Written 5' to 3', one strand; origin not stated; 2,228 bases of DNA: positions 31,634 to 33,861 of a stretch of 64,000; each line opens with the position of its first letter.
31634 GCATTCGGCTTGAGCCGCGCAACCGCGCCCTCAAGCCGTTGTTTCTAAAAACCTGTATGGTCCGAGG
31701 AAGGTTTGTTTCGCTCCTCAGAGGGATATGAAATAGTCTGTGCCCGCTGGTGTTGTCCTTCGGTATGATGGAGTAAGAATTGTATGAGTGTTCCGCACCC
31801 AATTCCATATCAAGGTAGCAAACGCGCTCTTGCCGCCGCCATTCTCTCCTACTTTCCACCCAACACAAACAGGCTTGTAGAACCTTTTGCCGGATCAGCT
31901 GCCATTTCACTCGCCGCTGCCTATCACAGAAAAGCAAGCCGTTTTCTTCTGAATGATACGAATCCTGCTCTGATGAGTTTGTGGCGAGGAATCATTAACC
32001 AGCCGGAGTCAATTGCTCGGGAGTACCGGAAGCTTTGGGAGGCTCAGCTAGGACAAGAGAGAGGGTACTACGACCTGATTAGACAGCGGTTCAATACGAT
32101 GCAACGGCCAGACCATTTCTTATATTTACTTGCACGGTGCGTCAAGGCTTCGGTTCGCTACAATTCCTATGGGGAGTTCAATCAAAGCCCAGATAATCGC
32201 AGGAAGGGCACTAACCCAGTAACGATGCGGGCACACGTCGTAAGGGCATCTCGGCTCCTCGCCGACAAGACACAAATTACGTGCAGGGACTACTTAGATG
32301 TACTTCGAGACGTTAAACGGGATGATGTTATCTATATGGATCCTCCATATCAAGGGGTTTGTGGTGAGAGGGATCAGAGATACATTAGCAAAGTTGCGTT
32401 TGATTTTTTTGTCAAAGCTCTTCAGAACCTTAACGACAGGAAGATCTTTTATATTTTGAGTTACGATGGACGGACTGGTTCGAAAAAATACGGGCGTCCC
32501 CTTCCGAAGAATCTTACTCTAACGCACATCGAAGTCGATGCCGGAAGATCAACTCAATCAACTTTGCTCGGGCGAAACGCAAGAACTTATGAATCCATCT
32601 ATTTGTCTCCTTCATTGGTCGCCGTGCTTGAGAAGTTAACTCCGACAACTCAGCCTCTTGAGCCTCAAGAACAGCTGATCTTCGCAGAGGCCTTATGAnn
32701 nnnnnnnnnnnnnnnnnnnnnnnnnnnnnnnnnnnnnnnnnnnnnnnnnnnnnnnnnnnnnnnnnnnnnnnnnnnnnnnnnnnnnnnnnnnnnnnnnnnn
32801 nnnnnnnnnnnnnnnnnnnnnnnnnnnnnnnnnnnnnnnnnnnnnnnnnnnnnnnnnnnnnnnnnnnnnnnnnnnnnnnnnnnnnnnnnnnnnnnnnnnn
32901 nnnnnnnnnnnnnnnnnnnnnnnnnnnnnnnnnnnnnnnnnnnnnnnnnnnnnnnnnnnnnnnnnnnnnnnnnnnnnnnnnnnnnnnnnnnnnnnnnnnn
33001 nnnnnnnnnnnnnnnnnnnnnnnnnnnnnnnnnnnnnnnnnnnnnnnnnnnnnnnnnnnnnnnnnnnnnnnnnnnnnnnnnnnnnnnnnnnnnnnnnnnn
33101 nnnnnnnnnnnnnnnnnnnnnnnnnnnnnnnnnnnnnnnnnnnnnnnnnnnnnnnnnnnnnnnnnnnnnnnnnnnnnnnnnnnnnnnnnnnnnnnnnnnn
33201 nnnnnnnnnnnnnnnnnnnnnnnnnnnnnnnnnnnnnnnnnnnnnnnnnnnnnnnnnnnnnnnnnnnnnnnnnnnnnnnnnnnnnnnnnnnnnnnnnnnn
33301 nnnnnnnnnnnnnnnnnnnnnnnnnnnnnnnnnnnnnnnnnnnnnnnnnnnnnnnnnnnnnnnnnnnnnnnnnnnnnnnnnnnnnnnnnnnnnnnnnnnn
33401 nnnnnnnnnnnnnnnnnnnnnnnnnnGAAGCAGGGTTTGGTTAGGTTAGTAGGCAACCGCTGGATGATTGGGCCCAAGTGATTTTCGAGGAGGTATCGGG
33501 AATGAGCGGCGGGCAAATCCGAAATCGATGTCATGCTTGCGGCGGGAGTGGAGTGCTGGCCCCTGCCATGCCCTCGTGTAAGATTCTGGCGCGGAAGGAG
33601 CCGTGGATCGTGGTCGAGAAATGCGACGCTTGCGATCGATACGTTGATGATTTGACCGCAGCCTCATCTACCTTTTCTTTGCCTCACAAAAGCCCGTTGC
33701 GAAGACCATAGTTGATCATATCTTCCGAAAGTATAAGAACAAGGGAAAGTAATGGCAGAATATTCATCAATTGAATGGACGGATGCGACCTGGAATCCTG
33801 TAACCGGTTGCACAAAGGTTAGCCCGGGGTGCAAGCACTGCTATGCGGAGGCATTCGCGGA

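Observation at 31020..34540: Lower-GC islet: lexA, Dam-type MTase, HNH nuclease, zinc-ribbon protein and Gp37/Gp68-like three-Cys protein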

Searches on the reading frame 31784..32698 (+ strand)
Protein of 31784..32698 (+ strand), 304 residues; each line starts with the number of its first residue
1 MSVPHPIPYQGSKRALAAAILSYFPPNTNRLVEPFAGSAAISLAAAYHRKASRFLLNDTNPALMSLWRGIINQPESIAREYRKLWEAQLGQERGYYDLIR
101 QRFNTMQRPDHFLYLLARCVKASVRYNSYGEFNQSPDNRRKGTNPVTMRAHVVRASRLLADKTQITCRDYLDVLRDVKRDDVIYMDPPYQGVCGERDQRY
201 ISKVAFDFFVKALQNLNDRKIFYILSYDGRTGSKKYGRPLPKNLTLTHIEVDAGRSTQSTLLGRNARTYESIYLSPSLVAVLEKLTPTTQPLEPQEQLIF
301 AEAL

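Call 3: search_protein_families(library=pfam, proteins=[window:31784-32698:+], max_evalue=0.01)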
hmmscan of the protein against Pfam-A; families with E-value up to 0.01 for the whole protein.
window:31784-32698:+ (304 aa): 2 families
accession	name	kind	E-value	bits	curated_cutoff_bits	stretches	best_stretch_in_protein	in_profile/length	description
PF02086.21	MethyltransfD12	-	1.5e-36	126.9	22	1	9-246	1-242/253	D12 class N6 adenine-specific DNA methyltransferase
PF03602.21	Cons_hypoth95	-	0.00033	20.8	24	0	173-192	104-126/182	Conserved hypothetical protein 95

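Call 4: search_protein_families(library=padloc, proteins=[window:31784-32698:+], max_evalue=0.01)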
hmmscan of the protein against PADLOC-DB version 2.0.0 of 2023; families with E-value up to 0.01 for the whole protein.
window:31784-32698:+ (304 aa): 26 families (the best 25 are shown)
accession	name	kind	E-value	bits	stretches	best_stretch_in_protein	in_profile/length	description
PDLC03341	MTase_II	-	3.4e-81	271.2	1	2-282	14-295/316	Type II methyltransferase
PDLC03302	MTase_II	-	3.8e-37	126.3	1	2-273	358-623/626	Type II methyltransferase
PDLC03294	MTase_II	-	7.7e-36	122.1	1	8-193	9-190/272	Type II methyltransferase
PDLC03729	oMTase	-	5e-26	89.8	1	9-193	10-188/275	orphan methyltransferase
PDLC03264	MTase_II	-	1.2e-22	78.6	1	5-194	13-206/306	Type II methyltransferase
PDLC03247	MTase_II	-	2e-19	67.9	1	5-228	4-223/282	Type II methyltransferase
PDLC03735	oMTase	-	3.3e-19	67.4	1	9-226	13-239/284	orphan methyltransferase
PDLC03261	MTase_II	-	1.6e-18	64.4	1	9-203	30-217/643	Type II methyltransferase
PDLC03383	MTase_II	-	2.2e-16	58.2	2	77-226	112-259/318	Type II methyltransferase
PDLC03266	MTase_II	-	5.2e-16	56.9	1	9-190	20-198/285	Type II methyltransferase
PDLC04018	PD-Lambda-5_B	-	2e-14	51.5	1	3-80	4-84/291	-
PDLC03287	MTase_II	-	4e-13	47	1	5-190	365-551/646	Type II methyltransferase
PDLC03253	MTase_II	-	7.4e-12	43.5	1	7-194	7-185/253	Type II methyltransferase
PDLC03290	MTase_II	-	1.8e-11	41.9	1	4-257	5-268/292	Type II methyltransferase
PDLC03244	MTase_II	-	3.2e-08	31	1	8-190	32-211/295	Type II methyltransferase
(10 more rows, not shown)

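Call 5: search_protein_families(library=ncbifam, proteins=[window:31784-32698:+], max_evalue=0.01)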
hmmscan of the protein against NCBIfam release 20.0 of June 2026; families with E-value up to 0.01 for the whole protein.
window:31784-32698:+ (304 aa): 2 families
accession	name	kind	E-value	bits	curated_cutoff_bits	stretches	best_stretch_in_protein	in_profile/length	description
TIGR00571.1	dam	subfamily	2.9e-37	128.8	114.85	1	7-195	5-189/267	Dam family site-specific DNA-(adenine-N6)-methyltransferase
NF008152.0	PRK10904.1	equivalog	4.1e-19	69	441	1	10-192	11-187/271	adenine-specific DNA-methyltransferase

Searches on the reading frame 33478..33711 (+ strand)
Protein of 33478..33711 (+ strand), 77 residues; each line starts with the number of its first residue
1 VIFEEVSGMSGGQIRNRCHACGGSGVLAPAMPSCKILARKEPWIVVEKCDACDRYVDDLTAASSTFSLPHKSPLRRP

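Call 3: search_protein_families(library=pfam, proteins=[window:33478-33711:+], max_evalue=0.01)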
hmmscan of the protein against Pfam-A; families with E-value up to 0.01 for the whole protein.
window:33478-33711:+ (77 aa): 0 families

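Call 4: search_protein_families(library=padloc, proteins=[window:33478-33711:+], max_evalue=0.01)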
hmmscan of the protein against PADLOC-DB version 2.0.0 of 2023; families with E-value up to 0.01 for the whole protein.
window:33478-33711:+ (77 aa): 0 families

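Call 5: search_protein_families(library=ncbifam, proteins=[window:33478-33711:+], max_evalue=0.01)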
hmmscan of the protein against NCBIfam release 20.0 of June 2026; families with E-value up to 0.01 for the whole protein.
window:33478-33711:+ (77 aa): 0 families

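Call 100: search_protein_representatives(protein=window:33502-33708:+)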
Query: 69 residues. Proteins with E-value up to 0.001 (for the whole library): 82; up to 1e-10: 12; up to 1e-30: 0. The best 82 are listed.
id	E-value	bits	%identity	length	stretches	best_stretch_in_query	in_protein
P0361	6.1e-16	74.1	63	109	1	7-60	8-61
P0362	4.4e-14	68.2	87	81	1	23-60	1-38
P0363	6.8e-14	67.6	57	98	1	8-60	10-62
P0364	1.7e-13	66.4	57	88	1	8-60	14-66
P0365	6.1e-13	64.6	57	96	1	8-56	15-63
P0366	8.9e-13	64.1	53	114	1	8-60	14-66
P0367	9.9e-13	63.9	52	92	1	7-60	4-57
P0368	1.1e-12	63.8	55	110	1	6-61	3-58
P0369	2.1e-12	62.9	58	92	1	7-59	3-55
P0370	9.5e-12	60.8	60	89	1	8-59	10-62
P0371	6.3e-11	58.2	51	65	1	6-58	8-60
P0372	9.7e-11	57.6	55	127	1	5-61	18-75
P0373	1.2e-10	57.3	54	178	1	7-58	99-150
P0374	2.0e-10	56.6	50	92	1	6-59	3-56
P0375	2.4e-10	56.4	54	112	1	9-58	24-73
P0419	5.4e-06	42.6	44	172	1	7-67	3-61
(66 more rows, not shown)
